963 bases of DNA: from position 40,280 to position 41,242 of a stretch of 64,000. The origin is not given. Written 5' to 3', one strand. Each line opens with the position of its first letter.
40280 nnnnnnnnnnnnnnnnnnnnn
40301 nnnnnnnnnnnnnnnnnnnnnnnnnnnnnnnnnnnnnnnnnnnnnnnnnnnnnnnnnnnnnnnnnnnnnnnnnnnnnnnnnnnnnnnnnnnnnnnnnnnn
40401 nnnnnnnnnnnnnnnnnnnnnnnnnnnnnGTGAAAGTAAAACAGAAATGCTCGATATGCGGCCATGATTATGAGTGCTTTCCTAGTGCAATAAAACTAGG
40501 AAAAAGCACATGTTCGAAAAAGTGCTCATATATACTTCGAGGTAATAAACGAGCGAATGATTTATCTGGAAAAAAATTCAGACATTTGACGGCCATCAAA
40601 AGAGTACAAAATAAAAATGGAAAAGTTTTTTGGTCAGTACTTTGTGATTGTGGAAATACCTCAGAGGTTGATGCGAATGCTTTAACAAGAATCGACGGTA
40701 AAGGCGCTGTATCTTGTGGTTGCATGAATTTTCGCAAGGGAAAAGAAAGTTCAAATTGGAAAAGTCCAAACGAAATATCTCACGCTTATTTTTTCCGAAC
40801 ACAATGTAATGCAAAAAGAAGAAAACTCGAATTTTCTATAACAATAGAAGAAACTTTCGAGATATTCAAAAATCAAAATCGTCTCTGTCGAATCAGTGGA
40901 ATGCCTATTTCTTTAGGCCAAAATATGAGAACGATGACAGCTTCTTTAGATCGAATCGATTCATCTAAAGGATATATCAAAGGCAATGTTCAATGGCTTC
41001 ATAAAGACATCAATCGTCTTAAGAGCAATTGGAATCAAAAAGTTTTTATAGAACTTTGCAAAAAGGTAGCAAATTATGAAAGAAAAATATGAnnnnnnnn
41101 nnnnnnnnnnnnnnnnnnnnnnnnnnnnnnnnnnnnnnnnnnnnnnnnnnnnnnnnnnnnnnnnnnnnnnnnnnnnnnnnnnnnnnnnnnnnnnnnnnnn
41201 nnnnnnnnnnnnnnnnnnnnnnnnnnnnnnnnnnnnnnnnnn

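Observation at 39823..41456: Pnk gene interrupted exactly at the HAD motif by an HNH endonuclease ORF (intron or HEG-mediated gene fission)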

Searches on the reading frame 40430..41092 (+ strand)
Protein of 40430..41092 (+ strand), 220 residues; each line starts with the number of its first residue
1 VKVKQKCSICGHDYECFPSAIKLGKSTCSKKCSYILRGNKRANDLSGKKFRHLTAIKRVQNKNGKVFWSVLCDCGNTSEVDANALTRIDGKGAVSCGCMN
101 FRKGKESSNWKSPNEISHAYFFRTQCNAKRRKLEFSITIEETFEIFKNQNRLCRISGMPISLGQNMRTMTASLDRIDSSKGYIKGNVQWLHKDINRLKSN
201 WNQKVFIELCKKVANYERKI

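Call 3: search_protein_families(library=pfam, proteins=[window:40430-41092:+], max_evalue=0.1)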
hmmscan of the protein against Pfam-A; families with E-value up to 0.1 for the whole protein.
window:40430-41092:+ (220 aa): 1 family
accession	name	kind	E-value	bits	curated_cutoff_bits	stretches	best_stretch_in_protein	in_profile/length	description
PF09889.16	DUF2116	-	0.047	14.1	26.8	0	7-41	6-33/59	Probable treble clef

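Call 5: search_protein_families(library=phrogs, proteins=[window:40430-41092:+], max_evalue=0.01)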
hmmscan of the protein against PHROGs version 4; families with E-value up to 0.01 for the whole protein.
window:40430-41092:+ (220 aa): 9 families
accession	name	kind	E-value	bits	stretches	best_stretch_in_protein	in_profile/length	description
phrog_3322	-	DNA, RNA and nucleotide metabolism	8.1e-24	85.3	1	108-215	42-150/162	endonuclease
phrog_374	-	DNA, RNA and nucleotide metabolism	4.7e-19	69.6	1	6-205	159-358/617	HNH endonuclease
phrog_1035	-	DNA, RNA and nucleotide metabolism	1.8e-16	61.8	1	3-217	62-229/271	endonuclease VII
phrog_3118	-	DNA, RNA and nucleotide metabolism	2.7e-16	60.9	1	117-201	15-99/287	HNH endonuclease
phrog_1400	-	moron, auxiliary metabolic gene and host takeover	1e-13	52.7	1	123-214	15-102/251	Srd anti-sigma factor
phrog_4592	-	moron, auxiliary metabolic gene and host takeover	1.9e-06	28.9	1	116-203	60-139/170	decoy of host sigma70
phrog_3377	-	DNA, RNA and nucleotide metabolism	7.4e-05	23.7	1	170-205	65-100/196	HNH endonuclease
phrog_8790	-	DNA, RNA and nucleotide metabolism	0.0021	19.1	1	170-195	74-99/241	restriction endonuclease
phrog_22195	-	unknown function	0.0024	18.7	1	39-104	4-64/148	-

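Call 8: search_dna_similar(query=window:40430-41092:+, collection=phages, mode=protein, max_rows=30)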
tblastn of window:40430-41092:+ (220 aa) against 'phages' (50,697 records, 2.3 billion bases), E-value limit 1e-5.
Records with a match: 58; places in all: 61; records where one place covers at least 80% of the query: 5.
Best place of each record, by identity: <60% 58.
By first word of the organism name: uncultured 10; Streptomyces 8; Bacillus 6; Rhodococcus 6; Vibrio 5; Bacteroides 4; Pectobacterium 4; Caulobacter 4; Agrobacterium 4; Burkholderia 3; and 3 more.
By host as written in the record: - 13; Rhodococcus erythropolis RIA 643 6; Bacteroides intestinalis DSM 108646 4; Rhizogenic Agrobacterium biovar 1 ST15.13/040 4; Streptomyces griseus ATCC 10137 3; Caulobacter vibrioides CB15 3; Streptomyces mirabilis NRRL B-2400 2; Streptomyces viridochromogenes DSM40736 2; and 15 more.
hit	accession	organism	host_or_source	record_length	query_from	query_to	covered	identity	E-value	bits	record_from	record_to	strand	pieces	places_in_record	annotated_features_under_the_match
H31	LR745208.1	uncultured phage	metagenomic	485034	2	217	98%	32.9%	4e-19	91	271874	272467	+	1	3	record has no annotation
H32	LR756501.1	uncultured phage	metagenomic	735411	48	214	76%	39.2%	2e-23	103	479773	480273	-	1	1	record has no annotation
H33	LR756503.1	uncultured phage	metagenomic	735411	48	214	76%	39.2%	2e-23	103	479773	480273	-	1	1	record has no annotation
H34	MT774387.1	uncultured phage cr111_1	human feces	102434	3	216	97%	30.4%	3e-9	62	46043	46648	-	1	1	hypothetical protein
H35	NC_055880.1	uncultured phage cr111_1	human feces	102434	3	216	97%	30.4%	3e-9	62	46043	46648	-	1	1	endonuclease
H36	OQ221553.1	Bacteroides phage PhiCrAssBcn18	Bacteroides intestinalis DSM 108646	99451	47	218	78%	33.2%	5e-14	76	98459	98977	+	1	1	hypothetical protein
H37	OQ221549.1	Bacteroides phage PhiCrAssBcn14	Bacteroides intestinalis DSM 108646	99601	47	218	78%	33.2%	5e-14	76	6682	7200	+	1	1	hypothetical protein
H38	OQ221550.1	Bacteroides phage PhiCrAssBcn15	Bacteroides intestinalis DSM 108646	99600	47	218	78%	33.2%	5e-14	76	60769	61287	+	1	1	none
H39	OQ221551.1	Bacteroides phage PhiCrAssBcn16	Bacteroides intestinalis DSM 108646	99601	47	218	78%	33.2%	5e-14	76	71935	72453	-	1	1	hypothetical protein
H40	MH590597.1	Streptomyces phage LukeCage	Streptomyces griseus ATCC 10137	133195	38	214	80%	30.9%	7e-15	79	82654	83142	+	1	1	130: hypothetical protein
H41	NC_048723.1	Streptomyces phage LukeCage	Streptomyces griseus ATCC 10137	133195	38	214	80%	30.9%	7e-15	79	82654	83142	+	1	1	130: endonuclease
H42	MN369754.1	Streptomyces phage Limpid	Streptomyces sanglieri UNT16F27A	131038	67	215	68%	36.4%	2e-19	92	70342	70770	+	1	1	101: hypothetical protein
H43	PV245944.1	Chryseobacterium phage MA9V-3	Chryseobacterium sp. MA9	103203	74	215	65%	37.6%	9e-10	64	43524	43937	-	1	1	hypothetical protein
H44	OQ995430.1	Streptomyces phage Kenrey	Streptomyces griseus ATCC 10137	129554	74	215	65%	37.5%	5e-17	85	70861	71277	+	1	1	108: HNH endonuclease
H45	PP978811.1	Streptomyces phage Anedea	Streptomyces mirabilis NRRL B-2400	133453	74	214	64%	37.8%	2e-15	80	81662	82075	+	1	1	128: HNH endonuclease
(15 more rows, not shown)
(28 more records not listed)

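Call 22: search_protein_families(library=ncbifam, proteins=[window:40430-41092:+], max_evalue=0.1)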
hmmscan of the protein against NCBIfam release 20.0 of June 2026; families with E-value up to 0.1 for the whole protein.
window:40430-41092:+ (220 aa): 0 families

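Call 23: search_solved_structures(query=window:40430-41092:+, max_evalue=10, show_alignments=3)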
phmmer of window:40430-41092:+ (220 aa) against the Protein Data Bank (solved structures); distinct sequences matched with E-value up to 10: 2.
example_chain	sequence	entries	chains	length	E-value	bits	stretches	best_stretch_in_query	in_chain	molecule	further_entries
9giz_A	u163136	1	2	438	1.8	11.3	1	66-116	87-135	UMG-SP-1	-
8s7z_A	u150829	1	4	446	1.8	11.3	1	66-116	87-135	Urethanase umg-sp1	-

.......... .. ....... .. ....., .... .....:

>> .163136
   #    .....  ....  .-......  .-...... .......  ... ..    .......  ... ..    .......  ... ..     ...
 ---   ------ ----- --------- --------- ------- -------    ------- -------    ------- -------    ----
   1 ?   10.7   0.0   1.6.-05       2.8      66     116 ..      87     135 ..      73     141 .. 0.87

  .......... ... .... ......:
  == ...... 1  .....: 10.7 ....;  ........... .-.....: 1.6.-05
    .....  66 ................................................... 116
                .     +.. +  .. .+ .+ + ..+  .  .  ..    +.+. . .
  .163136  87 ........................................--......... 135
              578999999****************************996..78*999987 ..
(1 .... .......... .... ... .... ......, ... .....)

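Call 35: find_homologous_proteins(query=window:40430-41092:+, max_evalue=0.00001)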
Query window:40430-41092:+ (220 aa): 2810 proteins with E <= 0.00001 among 2997 candidates; the best 120 are listed.
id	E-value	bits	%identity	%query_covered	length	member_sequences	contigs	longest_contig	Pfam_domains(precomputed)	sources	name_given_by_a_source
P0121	1.8e-108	379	100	76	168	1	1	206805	-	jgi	-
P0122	1.6e-91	324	62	98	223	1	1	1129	-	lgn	-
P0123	4.6e-85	303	61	97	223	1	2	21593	-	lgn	-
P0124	1.3e-60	223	38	80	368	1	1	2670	-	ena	-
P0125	2.5e-58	215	38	78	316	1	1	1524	-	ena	-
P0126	3.8e-58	215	44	80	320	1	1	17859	-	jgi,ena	jgi:hypothetical protein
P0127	4.0e-58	215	45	71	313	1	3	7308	-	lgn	-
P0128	2.9e-54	202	42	77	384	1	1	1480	-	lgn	-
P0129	4.0e-54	201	38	82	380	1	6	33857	-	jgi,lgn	jgi:hypothetical protein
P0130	7.7e-54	201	48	97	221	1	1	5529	-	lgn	-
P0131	6.1e-53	198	44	79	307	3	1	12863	-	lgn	-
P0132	1.9e-52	196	54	80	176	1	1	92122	-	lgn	-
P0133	2.1e-51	193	45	78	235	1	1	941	-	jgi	jgi:hypothetical protein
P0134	3.0e-51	192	43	99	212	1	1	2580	-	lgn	-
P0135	1.4e-50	190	36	94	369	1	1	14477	-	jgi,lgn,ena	-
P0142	5.7e-48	181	47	90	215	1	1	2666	-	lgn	-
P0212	3.1e-39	153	42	100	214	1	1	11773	-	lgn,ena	-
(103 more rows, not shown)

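Call 36: find_encoding_contigs(protein=P0122, flank=3000, max_places=3)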
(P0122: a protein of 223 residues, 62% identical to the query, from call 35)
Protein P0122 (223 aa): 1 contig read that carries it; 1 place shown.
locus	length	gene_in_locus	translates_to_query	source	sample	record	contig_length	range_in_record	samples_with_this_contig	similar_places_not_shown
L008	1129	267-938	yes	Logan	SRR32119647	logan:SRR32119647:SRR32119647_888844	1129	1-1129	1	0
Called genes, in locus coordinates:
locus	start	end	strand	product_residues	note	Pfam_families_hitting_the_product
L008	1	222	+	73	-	?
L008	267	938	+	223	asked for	-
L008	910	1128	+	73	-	?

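Call 37: find_encoding_contigs(protein=P0130, flank=4000, max_places=3)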
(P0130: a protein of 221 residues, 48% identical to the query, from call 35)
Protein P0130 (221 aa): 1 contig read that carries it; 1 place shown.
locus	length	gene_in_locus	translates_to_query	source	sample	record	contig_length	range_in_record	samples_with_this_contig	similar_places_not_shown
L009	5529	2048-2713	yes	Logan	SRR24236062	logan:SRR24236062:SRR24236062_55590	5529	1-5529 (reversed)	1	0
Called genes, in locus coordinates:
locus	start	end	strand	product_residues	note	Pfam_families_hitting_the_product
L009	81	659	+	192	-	-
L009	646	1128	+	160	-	-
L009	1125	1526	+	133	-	-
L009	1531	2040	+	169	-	PF13671:AAA_33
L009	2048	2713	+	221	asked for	-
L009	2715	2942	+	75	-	-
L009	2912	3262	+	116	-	-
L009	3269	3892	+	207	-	-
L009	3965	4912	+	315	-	PF00145:DNA_methylase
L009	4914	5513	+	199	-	PF22769:DCD (faint)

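Call 38: find_encoding_contigs(protein=P0212, flank=4000, max_places=3)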
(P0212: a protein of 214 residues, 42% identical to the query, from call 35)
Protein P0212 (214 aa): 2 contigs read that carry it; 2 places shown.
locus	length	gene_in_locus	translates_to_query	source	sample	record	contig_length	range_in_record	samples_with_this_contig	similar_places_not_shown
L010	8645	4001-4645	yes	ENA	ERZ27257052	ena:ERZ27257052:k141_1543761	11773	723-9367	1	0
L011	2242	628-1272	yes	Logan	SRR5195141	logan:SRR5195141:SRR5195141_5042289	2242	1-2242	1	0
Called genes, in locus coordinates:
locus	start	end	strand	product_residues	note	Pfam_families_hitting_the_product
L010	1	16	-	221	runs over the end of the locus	-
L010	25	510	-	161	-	PF22182:DUF6945 (weak)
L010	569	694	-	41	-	-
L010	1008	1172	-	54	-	-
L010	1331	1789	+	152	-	-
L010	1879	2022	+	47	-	-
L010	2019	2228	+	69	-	-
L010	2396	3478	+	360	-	PF09511:RNA_lig_T4_1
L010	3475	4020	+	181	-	PF13671:AAA_33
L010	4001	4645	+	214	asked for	-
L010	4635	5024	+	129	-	PF25109:HAD_PNKP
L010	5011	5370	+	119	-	-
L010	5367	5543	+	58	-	-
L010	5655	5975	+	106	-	-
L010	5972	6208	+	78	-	-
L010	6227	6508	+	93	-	-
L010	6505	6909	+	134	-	-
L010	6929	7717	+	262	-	PF02562:PhoH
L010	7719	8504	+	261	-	PF00574:CLP_protease (weak)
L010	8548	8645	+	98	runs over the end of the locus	-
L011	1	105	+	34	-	?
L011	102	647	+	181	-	PF13671:AAA_33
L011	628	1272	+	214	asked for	-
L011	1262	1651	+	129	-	PF25109:HAD_PNKP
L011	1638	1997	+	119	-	-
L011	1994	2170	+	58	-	-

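Call 52: predict_structure(alignment_id=A2)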
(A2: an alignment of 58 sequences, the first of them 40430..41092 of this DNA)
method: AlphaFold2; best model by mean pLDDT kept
length: 220 residues; sequences in the alignment: 58
mean_pLDDT: 92.8   pTM: 0.69
mean pLDDT of the five models: 92.8, 92.1, 92.0, 91.6, 91.6
residues with pLDDT >= 90: 163; 70-90: 56; 50-70: 1; < 50: 0
segments of 3 or more residues with pLDDT < 50: none
pLDDT, mean of each block of 10 residues (from residue 1): 91 94 87 76 91 96 91 97 94 92 86 93 97 98 98 98 91 97 98 88 93 95
secondary structure, 60 per line:
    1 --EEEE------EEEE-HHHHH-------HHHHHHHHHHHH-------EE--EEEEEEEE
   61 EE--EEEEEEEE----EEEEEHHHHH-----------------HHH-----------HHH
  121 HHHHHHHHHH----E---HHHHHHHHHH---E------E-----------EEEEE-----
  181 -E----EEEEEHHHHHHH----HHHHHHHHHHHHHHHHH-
elements in order: E3-6 E13-16 H18-22 H30-41 E53-62 E65-72 E77-81 H82-86 H118-130 H139-148 E171-175 E187-191 H192-198 H203-219

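Call 56: fold_search(model_id=the predicted structure, library=pdb)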
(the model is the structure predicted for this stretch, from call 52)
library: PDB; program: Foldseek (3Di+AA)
matches with E <= 10: 698; with E <= 0.001: 0
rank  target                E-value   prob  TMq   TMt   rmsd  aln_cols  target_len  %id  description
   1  7mpz                  5.3e-02  0.93  0.22  0.34  10.0        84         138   20  HNH Nuclease Domain from G. stearothermophilus Cas9 (released 2021-12-22)
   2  8f43                  7.6e-02  0.96  0.23  0.42   4.6        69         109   22  HNH Nuclease Domain from G. stearothermophilus Cas9, K597A mutant (released 2022-12-21)
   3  9j2g_A                1.7e-01  0.63  0.22  0.34  11.3       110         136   14  Crystal structure of Nme1Cas9 HNH domain bound to anti-CRISPR AcrIIC1Vei (released 2026-03-04)
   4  9j1z_A                3.0e-01  0.63  0.23  0.36  11.2       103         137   16  Crystal structure of Nme1Cas9 HNH domain bound to anti-CRISPR AcrIIC1Nme1ST (released 2026-03-04)
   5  6ghc_B                3.0e-01  0.23  0.23  0.19  20.1       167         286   12  Modification dependent EcoKMcrA restriction endonuclease (released 2018-08-08)
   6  4tma_J                3.8e-01  0.72  0.14  0.48   5.7        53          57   23  Crystal structure of gyrase bound to its inhibitor YacG (released 2014-07-23)
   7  9j1y_A                3.8e-01  0.51  0.23  0.33  10.7        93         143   14  Crystal structure of Nme1Cas9 HNH domain bound to anti-CRISPR AcrIIC1Boe. (released 2026-03-04)
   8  8d2k_A                4.6e-01  0.38  0.20  0.04  14.4       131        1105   14  Structure of Acidothermus cellulolyticus Cas9 ternary complex (Cleavage Intermediate 2) (released 2023-12-20)
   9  8zda_A                5.2e-01  0.51  0.23  0.06   9.9        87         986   18  Cryo-EM structure of eSaCas9_NNG-guide RNA-target DNA complex in a catalytically active state (released 2025-11-05)
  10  9mb6_A                5.2e-01  0.51  0.23  0.06   9.9        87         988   18  Cryo-EM structure of wild-type SaCas9-guide RNA-mismatched target DNA complex (released 2026-03-18)
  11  7t4q_D                5.8e-01  0.09  0.15  0.20  17.4       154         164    7  CryoEM structure of the HCMV Pentamer gH/gL/UL128/UL130/UL131A in complex with neutralizing fabs 2C12, 7I13 and 13H11 (released 2022-03-23)
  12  8j07_c2               6.2e-01  0.21  0.25  0.10  14.8       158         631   13  96nm repeat of human respiratory doublet microtubule and associated axonemal complexes (released 2023-07-26)
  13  8wr4_B                6.6e-01  0.03  0.11  0.03  28.1       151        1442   12  Structure of CbCas9-PcrIIC1 complex bound to 62-bp DNA substrate (non-targeting complex) (released 2024-06-05)
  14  9nlg_B                7.5e-01  0.57  0.23  0.15   6.2        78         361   15  CBASS Pseudomonas syringae Cap5 tetramer with 3'2'-c-GAMP cyclic dinucleotide ligand (His56Ala mutant without Mg2+ ion (released 2025-06-18)
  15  5vgb_A                7.5e-01  0.33  0.22  0.33  11.1        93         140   14  Crystal structure of NmeCas9 HNH domain bound to anti-CRISPR AcrIIC1 (released 2017-08-30)
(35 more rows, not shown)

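Call 62: find_encoding_contigs(protein=P0132, flank=3000, max_places=2)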
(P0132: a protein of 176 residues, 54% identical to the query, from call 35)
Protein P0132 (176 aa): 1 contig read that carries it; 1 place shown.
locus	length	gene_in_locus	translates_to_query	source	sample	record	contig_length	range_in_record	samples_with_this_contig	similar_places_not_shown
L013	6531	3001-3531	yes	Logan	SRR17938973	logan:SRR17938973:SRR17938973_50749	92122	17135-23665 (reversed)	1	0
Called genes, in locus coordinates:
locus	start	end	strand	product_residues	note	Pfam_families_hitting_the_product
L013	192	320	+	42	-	-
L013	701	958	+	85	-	-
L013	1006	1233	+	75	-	-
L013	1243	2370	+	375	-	PF09511:RNA_lig_T4_1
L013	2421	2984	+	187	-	PF06414:Zeta_toxin, PF13671:AAA_33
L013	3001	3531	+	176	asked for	-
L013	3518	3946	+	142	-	PF25109:HAD_PNKP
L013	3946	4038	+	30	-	-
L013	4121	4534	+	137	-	-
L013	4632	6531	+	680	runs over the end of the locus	PF13589:HATPase_c_3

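Call 63: find_encoding_contigs(protein=P0142, flank=3000, max_places=2)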
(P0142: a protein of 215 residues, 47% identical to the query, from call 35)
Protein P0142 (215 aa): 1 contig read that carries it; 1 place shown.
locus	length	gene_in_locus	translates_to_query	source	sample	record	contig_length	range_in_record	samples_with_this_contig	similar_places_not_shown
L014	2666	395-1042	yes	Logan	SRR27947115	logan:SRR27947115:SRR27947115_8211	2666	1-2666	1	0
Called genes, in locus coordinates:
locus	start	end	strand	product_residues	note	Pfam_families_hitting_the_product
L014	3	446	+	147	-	?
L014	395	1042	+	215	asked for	-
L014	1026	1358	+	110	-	-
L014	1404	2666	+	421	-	?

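Call 68: find_related_loci(query=A3, collection=viral_contigs, flank=2500)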
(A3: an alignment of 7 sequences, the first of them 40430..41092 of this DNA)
Query A3 (220 aa) in viral_contigs; peptide patterns used: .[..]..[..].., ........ (x = any residue, [..] = any of these).
600 stretches matched a pattern (row limit reached: there are more); 582 encode a relative of the query (tblastn E <= 1e-3); the best 80 are kept; 80 distinct loci.
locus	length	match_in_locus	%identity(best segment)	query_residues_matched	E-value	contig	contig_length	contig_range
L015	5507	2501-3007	50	42-216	2e-52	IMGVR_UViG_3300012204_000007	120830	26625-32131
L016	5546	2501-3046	42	37-219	3e-42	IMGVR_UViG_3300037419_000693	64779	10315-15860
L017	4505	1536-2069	43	41-214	1e-41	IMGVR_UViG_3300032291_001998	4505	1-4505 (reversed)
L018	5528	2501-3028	42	44-218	1e-41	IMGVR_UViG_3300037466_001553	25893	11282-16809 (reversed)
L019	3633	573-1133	41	32-220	3e-39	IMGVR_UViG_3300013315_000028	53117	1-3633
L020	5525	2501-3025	42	44-214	8e-39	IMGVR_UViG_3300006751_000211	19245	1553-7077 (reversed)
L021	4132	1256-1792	40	41-215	1e-38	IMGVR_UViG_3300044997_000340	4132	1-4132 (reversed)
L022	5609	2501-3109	37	10-214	2e-38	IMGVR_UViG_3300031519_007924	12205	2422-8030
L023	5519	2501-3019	43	41-217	2e-38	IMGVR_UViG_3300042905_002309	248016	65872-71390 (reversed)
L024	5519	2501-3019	43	41-217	2e-38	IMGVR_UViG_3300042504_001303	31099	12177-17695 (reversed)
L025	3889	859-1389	38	44-216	3e-38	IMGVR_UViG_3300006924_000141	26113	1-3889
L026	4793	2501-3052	40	33-219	5e-38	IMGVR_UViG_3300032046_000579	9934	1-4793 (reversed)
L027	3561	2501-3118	36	9-215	9e-38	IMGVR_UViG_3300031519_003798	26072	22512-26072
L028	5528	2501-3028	41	44-219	1e-37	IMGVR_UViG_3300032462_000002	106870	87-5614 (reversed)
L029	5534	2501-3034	40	43-216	2e-37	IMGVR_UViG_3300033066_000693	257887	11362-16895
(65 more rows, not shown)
